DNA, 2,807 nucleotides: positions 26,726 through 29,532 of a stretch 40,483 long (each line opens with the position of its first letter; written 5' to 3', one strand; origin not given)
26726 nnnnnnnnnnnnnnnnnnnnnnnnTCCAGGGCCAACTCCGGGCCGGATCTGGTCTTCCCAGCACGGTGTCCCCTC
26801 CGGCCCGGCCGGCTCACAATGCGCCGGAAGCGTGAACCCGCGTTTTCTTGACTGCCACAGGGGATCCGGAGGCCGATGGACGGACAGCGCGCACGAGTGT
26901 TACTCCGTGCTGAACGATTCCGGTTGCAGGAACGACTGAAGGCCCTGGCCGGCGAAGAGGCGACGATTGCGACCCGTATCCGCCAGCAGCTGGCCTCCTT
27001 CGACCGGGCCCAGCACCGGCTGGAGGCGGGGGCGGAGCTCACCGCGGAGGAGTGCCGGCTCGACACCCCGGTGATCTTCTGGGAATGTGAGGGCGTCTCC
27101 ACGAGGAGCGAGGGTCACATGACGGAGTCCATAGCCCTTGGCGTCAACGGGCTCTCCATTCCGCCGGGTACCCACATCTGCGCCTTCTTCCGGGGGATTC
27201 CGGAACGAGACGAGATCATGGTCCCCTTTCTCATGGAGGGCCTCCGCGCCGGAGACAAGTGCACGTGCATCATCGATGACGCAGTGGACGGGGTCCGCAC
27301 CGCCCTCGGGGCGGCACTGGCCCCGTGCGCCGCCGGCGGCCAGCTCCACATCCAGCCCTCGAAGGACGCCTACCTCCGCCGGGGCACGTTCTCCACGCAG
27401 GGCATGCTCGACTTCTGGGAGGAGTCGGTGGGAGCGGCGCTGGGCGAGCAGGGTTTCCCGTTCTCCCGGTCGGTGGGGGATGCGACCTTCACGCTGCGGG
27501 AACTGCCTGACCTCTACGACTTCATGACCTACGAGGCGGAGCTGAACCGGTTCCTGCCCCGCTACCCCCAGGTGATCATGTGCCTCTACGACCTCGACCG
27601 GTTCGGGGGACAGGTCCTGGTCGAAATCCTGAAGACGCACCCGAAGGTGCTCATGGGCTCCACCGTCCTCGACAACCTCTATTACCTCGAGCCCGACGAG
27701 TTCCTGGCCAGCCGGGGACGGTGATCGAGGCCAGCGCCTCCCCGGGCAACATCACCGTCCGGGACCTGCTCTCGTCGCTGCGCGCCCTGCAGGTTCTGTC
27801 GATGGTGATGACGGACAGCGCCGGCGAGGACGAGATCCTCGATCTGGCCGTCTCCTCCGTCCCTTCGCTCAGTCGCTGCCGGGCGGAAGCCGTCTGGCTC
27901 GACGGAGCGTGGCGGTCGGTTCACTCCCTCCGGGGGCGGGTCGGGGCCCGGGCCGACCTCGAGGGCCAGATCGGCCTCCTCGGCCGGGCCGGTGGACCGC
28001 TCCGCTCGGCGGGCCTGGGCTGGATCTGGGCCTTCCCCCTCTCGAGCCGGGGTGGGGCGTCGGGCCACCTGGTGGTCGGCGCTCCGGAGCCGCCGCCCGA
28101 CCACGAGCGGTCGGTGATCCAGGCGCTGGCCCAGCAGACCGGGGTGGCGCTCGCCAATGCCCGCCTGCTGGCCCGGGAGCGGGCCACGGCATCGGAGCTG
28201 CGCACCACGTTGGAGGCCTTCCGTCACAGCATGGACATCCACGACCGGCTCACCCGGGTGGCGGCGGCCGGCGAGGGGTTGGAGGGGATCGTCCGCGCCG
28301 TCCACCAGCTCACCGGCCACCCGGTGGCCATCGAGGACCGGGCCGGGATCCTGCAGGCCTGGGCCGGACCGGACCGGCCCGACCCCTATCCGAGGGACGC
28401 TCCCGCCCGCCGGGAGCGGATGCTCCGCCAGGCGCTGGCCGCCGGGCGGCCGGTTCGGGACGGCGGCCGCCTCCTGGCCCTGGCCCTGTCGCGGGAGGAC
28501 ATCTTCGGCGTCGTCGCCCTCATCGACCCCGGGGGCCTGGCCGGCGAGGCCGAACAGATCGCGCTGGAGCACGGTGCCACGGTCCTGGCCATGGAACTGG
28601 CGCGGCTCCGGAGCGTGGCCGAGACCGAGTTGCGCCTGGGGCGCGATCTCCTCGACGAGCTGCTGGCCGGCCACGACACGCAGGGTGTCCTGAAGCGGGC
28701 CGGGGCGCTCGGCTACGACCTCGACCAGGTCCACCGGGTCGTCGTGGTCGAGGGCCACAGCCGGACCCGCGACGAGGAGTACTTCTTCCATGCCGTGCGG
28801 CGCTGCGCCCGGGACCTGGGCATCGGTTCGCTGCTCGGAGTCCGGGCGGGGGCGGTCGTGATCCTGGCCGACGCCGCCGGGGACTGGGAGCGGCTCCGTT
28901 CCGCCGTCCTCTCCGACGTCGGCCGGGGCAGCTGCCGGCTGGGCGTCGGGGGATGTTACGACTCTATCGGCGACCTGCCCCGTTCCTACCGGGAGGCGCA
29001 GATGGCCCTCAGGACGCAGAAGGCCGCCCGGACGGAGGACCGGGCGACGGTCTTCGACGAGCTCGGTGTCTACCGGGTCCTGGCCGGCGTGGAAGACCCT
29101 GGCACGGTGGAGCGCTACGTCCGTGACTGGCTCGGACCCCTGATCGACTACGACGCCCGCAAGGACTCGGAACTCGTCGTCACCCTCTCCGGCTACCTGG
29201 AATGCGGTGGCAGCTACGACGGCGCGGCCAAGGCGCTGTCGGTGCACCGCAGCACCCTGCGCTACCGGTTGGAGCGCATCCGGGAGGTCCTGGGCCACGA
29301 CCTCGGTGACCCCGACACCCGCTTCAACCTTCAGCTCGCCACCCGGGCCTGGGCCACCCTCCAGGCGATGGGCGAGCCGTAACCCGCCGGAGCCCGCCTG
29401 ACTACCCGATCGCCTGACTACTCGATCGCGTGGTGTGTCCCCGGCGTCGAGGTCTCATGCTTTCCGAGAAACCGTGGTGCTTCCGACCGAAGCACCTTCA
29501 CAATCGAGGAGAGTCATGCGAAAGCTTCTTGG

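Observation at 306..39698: A 23-nt box plus CAnnCT hexamer recurs at least 10 times, always aimed at the next gene: candidate new promoter class or regulon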

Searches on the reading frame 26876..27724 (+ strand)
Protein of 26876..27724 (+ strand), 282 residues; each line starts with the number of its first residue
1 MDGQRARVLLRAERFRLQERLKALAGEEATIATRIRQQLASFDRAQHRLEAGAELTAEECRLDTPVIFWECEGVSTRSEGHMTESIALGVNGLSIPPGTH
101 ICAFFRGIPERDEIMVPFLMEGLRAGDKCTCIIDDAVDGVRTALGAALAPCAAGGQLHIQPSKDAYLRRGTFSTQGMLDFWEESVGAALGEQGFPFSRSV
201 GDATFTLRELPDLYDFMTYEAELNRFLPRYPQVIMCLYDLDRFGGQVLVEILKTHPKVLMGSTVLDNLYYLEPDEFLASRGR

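Call 18: search_protein_families(library=pfam, proteins=[window:26876-27724:+], max_evalue=0.001)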
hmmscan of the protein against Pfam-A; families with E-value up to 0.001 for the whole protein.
window:26876-27724:+ (282 aa): 1 family
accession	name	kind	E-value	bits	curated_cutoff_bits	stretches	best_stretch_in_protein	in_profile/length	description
PF14417.12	MEDS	-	6e-39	133.9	29.8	1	99-256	1-161/161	MEDS: MEthanogen/methylotroph, DcmR Sensory domain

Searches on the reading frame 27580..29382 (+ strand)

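Call 18: search_protein_families(library=pfam, proteins=[window:27580-29382:+], max_evalue=0.001)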
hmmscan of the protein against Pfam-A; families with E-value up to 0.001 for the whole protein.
window:27580-29382:+ (600 aa): 2 families
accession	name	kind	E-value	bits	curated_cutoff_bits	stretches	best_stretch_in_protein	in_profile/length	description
PF13556.12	HTH_30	-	3.9e-23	81.4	27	1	532-590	1-59/59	PucR C-terminal helix-turn-helix domain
PF17853.6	GGDEF_2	-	1.7e-22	80.3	24.5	1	364-478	2-115/116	GGDEF-like domain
